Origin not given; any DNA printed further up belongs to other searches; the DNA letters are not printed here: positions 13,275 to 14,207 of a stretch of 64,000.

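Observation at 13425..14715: AcuA/AcuB homologues placed between a [NiFe] hydrogenase operon and korDABC; a second AcuB paralogue at 1895-2605; no acuC or acsA nearby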

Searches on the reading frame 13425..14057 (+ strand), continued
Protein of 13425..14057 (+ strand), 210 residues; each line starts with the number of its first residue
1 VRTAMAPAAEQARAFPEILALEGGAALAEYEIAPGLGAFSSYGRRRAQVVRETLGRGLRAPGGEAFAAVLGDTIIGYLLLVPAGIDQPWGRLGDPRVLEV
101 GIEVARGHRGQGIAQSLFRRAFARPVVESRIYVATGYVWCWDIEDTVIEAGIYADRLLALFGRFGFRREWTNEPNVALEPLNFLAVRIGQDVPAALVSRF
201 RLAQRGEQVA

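Call 29: search_protein_families(library=pfam, proteins=[L013:15648-17579:+, L021:2949-5447:+, L023:15474-16655:+, L023:14637-15014:+, L023:17905-18816:+, L023:448-1737:+, L015:3615-7505:+, L015:7397-8416:+, L014:2098-2571:+, L014:2588-3334:+], max_evalue=0.0001)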
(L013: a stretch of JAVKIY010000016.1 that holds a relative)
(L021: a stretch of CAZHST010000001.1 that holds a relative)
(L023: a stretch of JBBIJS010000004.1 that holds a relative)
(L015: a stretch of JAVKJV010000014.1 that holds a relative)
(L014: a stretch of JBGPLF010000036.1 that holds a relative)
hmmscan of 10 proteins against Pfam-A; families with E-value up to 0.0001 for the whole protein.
L013:15648-17579:+ (643 aa): 2 families
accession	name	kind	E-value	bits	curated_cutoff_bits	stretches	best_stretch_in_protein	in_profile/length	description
PF00122.25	E1-E2_ATPase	-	5.4e-49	166.6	28.1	1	116-295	2-180/181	E1-E2 ATPase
PF00702.32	Hydrolase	-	5.3e-35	122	26.4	1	312-531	1-191/191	haloacid dehalogenase-like hydrolase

L021:2949-5447:+ (832 aa): 4 families
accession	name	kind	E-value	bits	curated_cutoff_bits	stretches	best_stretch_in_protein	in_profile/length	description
PF00122.25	E1-E2_ATPase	-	1.7e-55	187.7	28.1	1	245-429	2-180/181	E1-E2 ATPase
PF00702.32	Hydrolase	-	1.1e-39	137.2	26.4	1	449-663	4-191/191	haloacid dehalogenase-like hydrolase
PF00403.32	HMA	-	5.6e-26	91.1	24.8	2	33-93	2-62/62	Heavy-metal-associated domain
PF08282.18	Hydrolase_3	-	1.8e-07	31.6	20.9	0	638-684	198-244/255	haloacid dehalogenase-like hydrolase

L023:15474-16655:+ (393 aa): 4 families
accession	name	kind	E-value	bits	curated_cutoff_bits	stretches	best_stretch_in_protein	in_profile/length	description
PF04542.20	Sigma70_r2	-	1.7e-22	79.4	24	1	147-211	1-65/71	Sigma-70 region 2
PF04539.22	Sigma70_r3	-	1.3e-21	76.9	25.3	1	228-295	3-70/78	Sigma-70 region 3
PF04545.22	Sigma70_r4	-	1.5e-19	69.7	24.1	1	315-367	1-49/50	Sigma-70, region 4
PF00140.25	Sigma70_r1_2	-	4.4e-05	23.8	22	1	83-110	1-28/34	Sigma-70 factor, region 1.2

L023:14637-15014:+ (125 aa): 1 family
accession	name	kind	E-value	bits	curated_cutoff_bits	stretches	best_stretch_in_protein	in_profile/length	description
PF03100.22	CcmE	-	1e-22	80.7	24.6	1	30-123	2-98/99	CcmE domain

L023:17905-18816:+ (303 aa): 1 family
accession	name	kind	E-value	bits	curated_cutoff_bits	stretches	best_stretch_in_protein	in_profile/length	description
PF12706.13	Lactamase_B_2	-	1.5e-18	67.6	27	1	40-269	1-200/200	Beta-lactamase superfamily domain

L023:448-1737:+ (429 aa): 1 family
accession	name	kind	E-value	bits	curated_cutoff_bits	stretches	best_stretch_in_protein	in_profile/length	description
PF04055.27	Radical_SAM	-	7.8e-08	33.1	29.5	1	164-337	3-149/166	Radical SAM superfamily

L015:3615-7505:+ (1296 aa): 3 families
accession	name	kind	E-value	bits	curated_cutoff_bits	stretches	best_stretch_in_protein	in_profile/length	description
PF00346.24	Complex1_49kDa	-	5.2e-68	229.5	24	2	1025-1189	2-166/271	Respiratory-chain NADH dehydrogenase, 49 Kd subunit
PF00329.25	Complex1_30kDa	-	2.4e-22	80.2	22.5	1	769-888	1-121/124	Respiratory-chain NADH dehydrogenase, 30 Kd subunit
PF00374.24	NiFeSe_Hases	-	2.5e-11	43.7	25.8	1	948-1017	1-69/508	Nickel-dependent hydrogenase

L015:7397-8416:+ (339 aa): 1 family
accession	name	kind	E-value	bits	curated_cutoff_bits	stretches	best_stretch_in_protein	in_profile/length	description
PF00146.26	NADHdh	-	1e-57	196.2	27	1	44-335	5-297/298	NADH dehydrogenase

L014:2098-2571:+ (157 aa): 1 family
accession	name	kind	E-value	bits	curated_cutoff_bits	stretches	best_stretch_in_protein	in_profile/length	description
PF00582.32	Usp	-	3.6e-32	112.3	24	1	6-140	4-141/141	Universal stress protein family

L014:2588-3334:+ (248 aa): 2 families
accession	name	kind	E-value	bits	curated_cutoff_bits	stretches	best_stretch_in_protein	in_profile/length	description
PF00571.33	CBS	-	1.4e-32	112.2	24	2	114-166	3-56/57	CBS domain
PF04972.22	BON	-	7.2e-10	39.5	27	1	168-234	1-67/69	BON domain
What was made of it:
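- Further adenylate-binding modules (Usp, CBS-BON) are inserted between acuB and the OFOR in Fervidifonticultor (call 29).
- Tried and rejected: It is a P-type ATPase (call 29).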

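Call 36: search_protein_families(library=pfam, proteins=[L021:7424-8545:+, L021:12264-13850:+, L021:13863-14516:+, L021:16125-17384:+, L024:8243-9145:+, L024:11162-11728:+, L024:11758-12654:+, L024:12706-14043:+, L028:2090-4036:-, L028:5475-6425:+], max_evalue=0.0001)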
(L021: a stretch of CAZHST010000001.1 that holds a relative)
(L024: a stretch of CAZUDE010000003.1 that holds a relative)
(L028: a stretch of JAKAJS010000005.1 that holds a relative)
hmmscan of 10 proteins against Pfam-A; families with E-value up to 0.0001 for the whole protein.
L021:7424-8545:+ (373 aa): 0 families

L021:12264-13850:+ (528 aa): 6 families
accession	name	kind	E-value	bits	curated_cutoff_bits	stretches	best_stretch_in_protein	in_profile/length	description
PF00033.24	Cytochrome_B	-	4.1e-51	174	27.2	1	97-277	9-188/189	Cytochrome b/b6/petB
PF13631.11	Cytochrom_B_N_2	-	7.1e-41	140.4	27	1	161-283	3-125/169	Cytochrome b(N-terminal)/b6/petB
PF02433.20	FixO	-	3.8e-12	46.6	29.6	1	474-519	102-147/219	Cytochrome C oxidase, mono-heme subunit/FixO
PF00034.26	Cytochrom_C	-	3.6e-11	44.7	21.3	1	450-528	2-90/90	Cytochrome c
PF13442.11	Cytochrome_CBB3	-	8.5e-10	39.3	27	1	448-524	2-68/68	Cytochrome C oxidase, cbb3-type, subunit III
PF00032.22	Cytochrom_B_C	-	5.6e-09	36.6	20.7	1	342-431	2-88/102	Cytochrome b(C-terminal)/b6/petD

L021:13863-14516:+ (217 aa): 3 families
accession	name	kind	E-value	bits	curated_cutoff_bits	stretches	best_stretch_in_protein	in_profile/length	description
PF00034.26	Cytochrom_C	-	2.3e-16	61.3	21.3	2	38-116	2-86/90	Cytochrome c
PF13442.11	Cytochrome_CBB3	-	6e-09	36.5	27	0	127-161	2-33/68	Cytochrome C oxidase, cbb3-type, subunit III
PF02433.20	FixO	-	5.8e-05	23.1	29.6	0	130-177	52-94/219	Cytochrome C oxidase, mono-heme subunit/FixO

L021:16125-17384:+ (419 aa): 1 family
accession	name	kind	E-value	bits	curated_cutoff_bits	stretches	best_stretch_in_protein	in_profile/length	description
PF03916.19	NrfD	-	4.4e-38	132.1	25.8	1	26-347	9-311/313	Polysulphide reductase, NrfD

L024:8243-9145:+ (300 aa): 1 family
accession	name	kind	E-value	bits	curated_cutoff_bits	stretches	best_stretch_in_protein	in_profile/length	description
PF01040.23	UbiA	-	9.4e-32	110.7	34.2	1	39-279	5-243/250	UbiA prenyltransferase family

L024:11162-11728:+ (188 aa): 3 families
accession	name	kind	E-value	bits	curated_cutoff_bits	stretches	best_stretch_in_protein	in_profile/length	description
PF09285.17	Elong-fact-P_C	-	5e-20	71.4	25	1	134-187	3-56/56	Elongation factor P, C-terminal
PF01132.26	EFP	-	5.9e-15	55.4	27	1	70-117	1-46/54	Elongation factor P (EF-P) OB domain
PF08207.18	EFP_N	-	4.8e-11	42.9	23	1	4-60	2-56/58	Elongation factor P (EF-P) KOW-like domain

L024:11758-12654:+ (298 aa): 4 families
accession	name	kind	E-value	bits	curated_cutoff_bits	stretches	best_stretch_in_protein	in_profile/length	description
PF06445.20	GyrI-like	-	2.5e-25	90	26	1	142-288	2-154/155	GyrI-like small molecule binding domain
PF00165.29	HTH_AraC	-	4.7e-24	84.4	26.6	2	73-106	8-41/42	Bacterial regulatory helix-turn-helix proteins, AraC family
PF12833.13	HTH_18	-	3.8e-21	75.6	33.6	1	29-106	1-78/80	Helix-turn-helix domain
PF14526.11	Cass2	-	6.4e-14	52.8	27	1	146-288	3-150/150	Integron-associated effector binding protein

L024:12706-14043:+ (445 aa): 1 family
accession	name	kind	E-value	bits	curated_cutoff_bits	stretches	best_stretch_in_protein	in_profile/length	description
PF01554.23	MatE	-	7.1e-35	120.5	24.9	2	23-184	1-161/161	MatE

L028:2090-4036:- (648 aa): 2 families
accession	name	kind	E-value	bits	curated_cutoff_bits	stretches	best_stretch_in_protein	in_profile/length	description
PF02775.26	TPP_enzyme_C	-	3.8e-23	82.4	21.9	1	431-572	1-149/151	Thiamine pyrophosphate enzyme, C-terminal TPP binding domain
PF01855.24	POR_N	-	3.2e-08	34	27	1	56-215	2-166/231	Pyruvate flavodoxin/ferredoxin oxidoreductase, thiamine diP-bdg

L028:5475-6425:+ (316 aa): 0 families
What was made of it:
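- L021 and L024 show unrelated neighbours (call 36).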

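Call 38: search_protein_families(library=pfam, proteins=[L028:161-1489:-, L028:1476-2156:-, L028:6380-6982:+, L028:7012-8169:-, L028:8162-9958:-, L035:1214-2665:+, L021:11017-11769:+], max_evalue=0.0001)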
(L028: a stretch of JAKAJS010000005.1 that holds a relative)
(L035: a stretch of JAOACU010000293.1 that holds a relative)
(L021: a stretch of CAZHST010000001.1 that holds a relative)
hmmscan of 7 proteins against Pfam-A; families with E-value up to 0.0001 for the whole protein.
L028:161-1489:- (442 aa): 2 families
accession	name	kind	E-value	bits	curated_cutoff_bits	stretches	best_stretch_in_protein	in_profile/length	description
PF14535.12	AMP-binding_C_2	-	3.2e-25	88.7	25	1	344-440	1-96/96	AMP-binding enzyme C-terminal domain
PF00501.34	AMP-binding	-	2.1e-12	47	29.9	1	88-295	158-375/384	AMP-binding enzyme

L028:1476-2156:- (226 aa): 1 family
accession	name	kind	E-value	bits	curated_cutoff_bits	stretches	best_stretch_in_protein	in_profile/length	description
PF01558.24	POR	-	5e-39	134.7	27.4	1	44-223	1-172/173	Pyruvate ferredoxin/flavodoxin oxidoreductase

L028:6380-6982:+ (200 aa): 0 families

L028:7012-8169:- (385 aa): 1 family
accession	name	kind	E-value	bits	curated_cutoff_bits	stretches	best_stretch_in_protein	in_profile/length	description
PF04055.27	Radical_SAM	-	5.3e-25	89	29.5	1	11-178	2-165/166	Radical SAM superfamily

L028:8162-9958:- (598 aa): 6 families
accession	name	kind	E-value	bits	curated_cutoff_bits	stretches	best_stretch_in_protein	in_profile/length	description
PF00009.33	GTP_EFTU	-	5.9e-55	186.2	26.5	1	3-182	2-188/188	Elongation factor Tu GTP binding domain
PF06421.17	LepA_C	-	3.2e-48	162.7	29.7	1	488-594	1-107/107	GTP-binding protein LepA C-terminus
PF00679.30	EFG_C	-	3.1e-20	72.4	27.9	1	399-485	2-87/89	Elongation factor G C-terminus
PF03144.31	GTP_EFTU_D2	-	2.7e-11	44.2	30.3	1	205-275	1-73/73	Elongation factor Tu domain 2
PF22042.2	EF-G_D2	-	3.3e-06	27.6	27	1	190-275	1-82/84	Elongation factor G domain 2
PF14492.12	EFG_III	-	4.1e-05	24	27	0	292-364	3-72/75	Elongation Factor G, domain III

L035:1214-2665:+ (483 aa): 3 families
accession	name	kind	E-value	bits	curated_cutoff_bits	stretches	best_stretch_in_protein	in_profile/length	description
PF02397.22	Bac_transf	-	6.7e-63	211.9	27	1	295-477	1-177/179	Bacterial sugar transferase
PF13727.12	CoA_binding_3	-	1.8e-22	80.6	25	1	80-257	3-175/175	CoA-binding domain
PF17836.7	PglD_N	-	3.2e-07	31.2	23.4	1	157-231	1-65/78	PglD N-terminal domain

L021:11017-11769:+ (250 aa): 1 family
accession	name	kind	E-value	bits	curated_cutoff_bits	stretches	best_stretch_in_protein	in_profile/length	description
PF00571.33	CBS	-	6.4e-35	119.7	24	2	44-96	2-55/57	CBS domain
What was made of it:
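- Closest known: Pat/PatZ/AcuA-type GNAT control of AMP-forming acyl-CoA synthetases in general. Same: A deltaproteobacterial relative lies divergent from an iorAB-paaK (AMP-ligase) operon (calls 36, 38).
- A deltaproteobacterial AcuA lies divergent from iorAB-paaK (calls 36, 38).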

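Call 63: find_homologous_proteins(query=A5, max_evalue=0.00001)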
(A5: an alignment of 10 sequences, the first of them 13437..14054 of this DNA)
Query A5 (10 sequences) (206 aa, profile of the alignment): 3671 proteins with E <= 0.00001 among 8000 candidates; the best 120 are listed.
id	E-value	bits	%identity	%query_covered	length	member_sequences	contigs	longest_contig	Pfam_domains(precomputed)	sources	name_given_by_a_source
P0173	2.2e-68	247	35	86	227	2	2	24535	-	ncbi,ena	-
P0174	7.4e-68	245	27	84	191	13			PF00583.32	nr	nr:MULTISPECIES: acetoin utilization protein acetyltransferase AcuA [Bacillus]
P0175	1.4e-67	244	27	88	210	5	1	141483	PF00583.32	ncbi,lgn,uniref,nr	ncbi:acetoin utilization protein acetyltransferase AcuA [Bacillus spizizenii]|uniref:acetoin utiliza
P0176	1.5e-67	244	27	84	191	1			PF00583.32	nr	nr:acetoin utilization protein acetyltransferase AcuA [Bacillus spizizenii]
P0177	1.5e-67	244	27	84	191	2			PF00583.32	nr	nr:acetoin utilization protein acetyltransferase AcuA [Bacillus spizizenii]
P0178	2.1e-67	244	27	88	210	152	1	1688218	PF00583.32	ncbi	-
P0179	4.0e-67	243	28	84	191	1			PF00583.32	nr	nr:acetoin utilization protein acetyltransferase AcuA [Bacillus vallismortis]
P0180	1.6e-66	241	27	88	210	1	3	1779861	PF00583.32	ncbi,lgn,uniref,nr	ncbi:acetoin utilization protein acetyltransferase AcuA [Bacillus mexicanus]|uniref:acetoin utilizat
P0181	2.0e-66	241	30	87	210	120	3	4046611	PF00583.32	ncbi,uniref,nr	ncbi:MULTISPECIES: GNAT family N-acetyltransferase [Bacillus amyloliquefaciens group]|uniref:GNAT fa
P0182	2.1e-66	241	30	87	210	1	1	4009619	PF00583.32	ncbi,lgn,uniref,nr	ncbi:acetoin dehydrogenase [Bacillus amyloliquefaciens]|uniref:GNAT family N-acetyltransferase n=1 T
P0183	2.3e-66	240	30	87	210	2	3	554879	PF00583.32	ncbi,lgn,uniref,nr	ncbi:GNAT family N-acetyltransferase [Bacillus sp. ISL-51]|uniref:GNAT family N-acetyltransferase n=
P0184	3.2e-66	240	28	88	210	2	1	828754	PF00583.32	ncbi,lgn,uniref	ncbi:acetoin utilization protein acetyltransferase AcuA [Bacillus sp. 0102A]|uniref:acetoin utilizat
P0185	4.5e-66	239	28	85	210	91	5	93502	PF13508.14,PF00583.32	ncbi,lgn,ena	-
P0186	4.6e-66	239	28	88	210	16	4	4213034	PF00583.32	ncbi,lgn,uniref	ncbi:GNAT family N-acetyltransferase [Bacillus atrophaeus]|uniref:GNAT family N-acetyltransferase n=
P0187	6.5e-66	239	28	84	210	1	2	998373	PF00583.32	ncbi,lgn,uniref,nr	ncbi:GNAT family N-acetyltransferase [Bacillus atrophaeus]|uniref:GNAT family N-acetyltransferase n=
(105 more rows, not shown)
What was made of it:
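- On AcuA (acetoin utilization protein A; AcsA lysine acetyltransferase): The joint profile retrieves Bacillaceae AcuA at E about 1e-67 (call 63).
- A profile built from this protein plus Chloroflexota, deltaproteobacterial and Firmicutes members retrieves Bacillaceae AcuA at E about 1e-67, and at least 3671 proteins in all (call 63).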

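Call 64: find_encoding_contigs(protein=P0173, flank=8000, max_places=2)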
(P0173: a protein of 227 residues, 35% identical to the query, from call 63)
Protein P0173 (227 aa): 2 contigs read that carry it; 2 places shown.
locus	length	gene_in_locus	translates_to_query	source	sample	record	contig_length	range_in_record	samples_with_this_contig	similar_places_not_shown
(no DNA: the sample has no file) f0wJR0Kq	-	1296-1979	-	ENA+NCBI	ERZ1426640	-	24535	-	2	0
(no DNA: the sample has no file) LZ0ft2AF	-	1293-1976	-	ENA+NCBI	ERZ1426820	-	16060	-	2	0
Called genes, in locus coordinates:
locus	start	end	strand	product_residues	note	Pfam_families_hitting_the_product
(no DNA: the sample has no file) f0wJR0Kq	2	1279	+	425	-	?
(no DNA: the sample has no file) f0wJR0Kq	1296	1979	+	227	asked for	-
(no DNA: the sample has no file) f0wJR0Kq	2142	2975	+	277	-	PF00034:Cytochrom_C, PF13442:Cytochrome_CBB3, PF00034:Cytochrom_C, PF13442:Cytochrome_CBB3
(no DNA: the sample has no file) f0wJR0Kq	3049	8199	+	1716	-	PF00072:Response_reg, PF13188:PAS_8, PF13426:PAS_9, PF00989:PAS, PF08448:PAS_4, PF13426:PAS_9, PF13185:GAF_2, PF08448:PAS_4, +12 more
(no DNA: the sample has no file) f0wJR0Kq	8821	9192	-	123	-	-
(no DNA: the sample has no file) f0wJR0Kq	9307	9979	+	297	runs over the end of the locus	PF00268:Ribonuc_red_sm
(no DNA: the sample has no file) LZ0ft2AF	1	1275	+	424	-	?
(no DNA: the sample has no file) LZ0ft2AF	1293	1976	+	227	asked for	-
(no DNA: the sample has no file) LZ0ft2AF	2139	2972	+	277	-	PF00034:Cytochrom_C, PF13442:Cytochrome_CBB3, PF00034:Cytochrom_C, PF13442:Cytochrome_CBB3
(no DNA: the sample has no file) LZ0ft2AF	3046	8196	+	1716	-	PF00072:Response_reg, PF13188:PAS_8, PF13426:PAS_9, PF00989:PAS, PF08448:PAS_4, PF13426:PAS_9, PF13185:GAF_2, PF08448:PAS_4, +12 more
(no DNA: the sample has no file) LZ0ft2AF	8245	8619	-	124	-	-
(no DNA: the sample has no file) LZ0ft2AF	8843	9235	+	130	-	-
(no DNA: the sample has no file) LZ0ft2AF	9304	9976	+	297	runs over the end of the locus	PF00268:Ribonuc_red_sm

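Call 65: find_encoding_contigs(protein=P0051, flank=8000, max_places=2)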
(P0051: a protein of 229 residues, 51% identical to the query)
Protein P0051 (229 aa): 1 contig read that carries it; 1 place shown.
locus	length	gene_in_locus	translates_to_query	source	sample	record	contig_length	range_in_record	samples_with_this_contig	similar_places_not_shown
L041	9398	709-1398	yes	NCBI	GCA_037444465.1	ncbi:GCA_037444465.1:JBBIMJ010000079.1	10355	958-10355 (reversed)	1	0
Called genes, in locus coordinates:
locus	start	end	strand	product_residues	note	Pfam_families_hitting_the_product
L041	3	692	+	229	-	?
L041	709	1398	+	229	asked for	PF00583:Acetyltransf_1 (weak), PF13508:Acetyltransf_7 (weak)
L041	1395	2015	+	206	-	PF00571:CBS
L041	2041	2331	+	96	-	PF13534:Fer4_17 (faint), PF12838:Fer4_7 (weak), PF12797:Fer4_2 (weak), PF12837:Fer4_6, PF13237:Fer4_10, PF00037:Fer4, PF12838:Fer4_7, PF13187:Fer4_9 (weak), +5 more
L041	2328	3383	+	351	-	PF01855:POR_N, PF17147:PFOR_II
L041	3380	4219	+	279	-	PF02775:TPP_enzyme_C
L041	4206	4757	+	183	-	PF01558:POR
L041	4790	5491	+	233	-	PF00072:Response_reg, PF04545:Sigma70_r4 (weak), PF08281:Sigma70_r4_2, PF00196:GerE, PF13384:HTH_23 (faint)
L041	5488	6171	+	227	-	PF01791:DeoC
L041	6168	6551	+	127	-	PF07332:Phage_holin_3_6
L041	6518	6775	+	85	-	-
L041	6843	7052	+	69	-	PF02416:TatA_B_E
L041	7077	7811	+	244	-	PF00902:TatC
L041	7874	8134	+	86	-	PF14209:DUF4321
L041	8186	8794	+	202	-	PF02545:Maf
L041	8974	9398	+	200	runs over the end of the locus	PF20582:UPF0758_N, PF04002:RadC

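Call 69: predict_structure(alignment_id=A1)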
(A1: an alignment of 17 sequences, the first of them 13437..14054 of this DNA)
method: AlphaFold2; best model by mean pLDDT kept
length: 206 residues; sequences in the alignment: 17
mean_pLDDT: 88.6   pTM: 0.86
mean pLDDT of the five models: 88.6, 88.2, 88.1, 88.0, 61.1
residues with pLDDT >= 90: 129; 70-90: 60; 50-70: 8; < 50: 9
segments of 3 or more residues with pLDDT < 50: 1-7
pLDDT, mean of each block of 10 residues (from residue 1): 47 92 90 70 89 93 96 94 90 95 91 97 97 86 87 96 92 90 98 95 65
secondary structure, 60 per line:
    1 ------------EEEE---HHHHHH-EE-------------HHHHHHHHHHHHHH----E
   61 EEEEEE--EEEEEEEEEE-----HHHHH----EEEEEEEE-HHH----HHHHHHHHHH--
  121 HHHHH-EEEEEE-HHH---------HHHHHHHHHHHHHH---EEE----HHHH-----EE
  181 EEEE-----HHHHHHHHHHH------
elements in order: E13-16 H20-25 H42-55 E60-66 E69-78 H84-88 E93-100 H109-118 H121-125 E127-132 H146-159 E163-165 H170-173 E179-184 H190-200
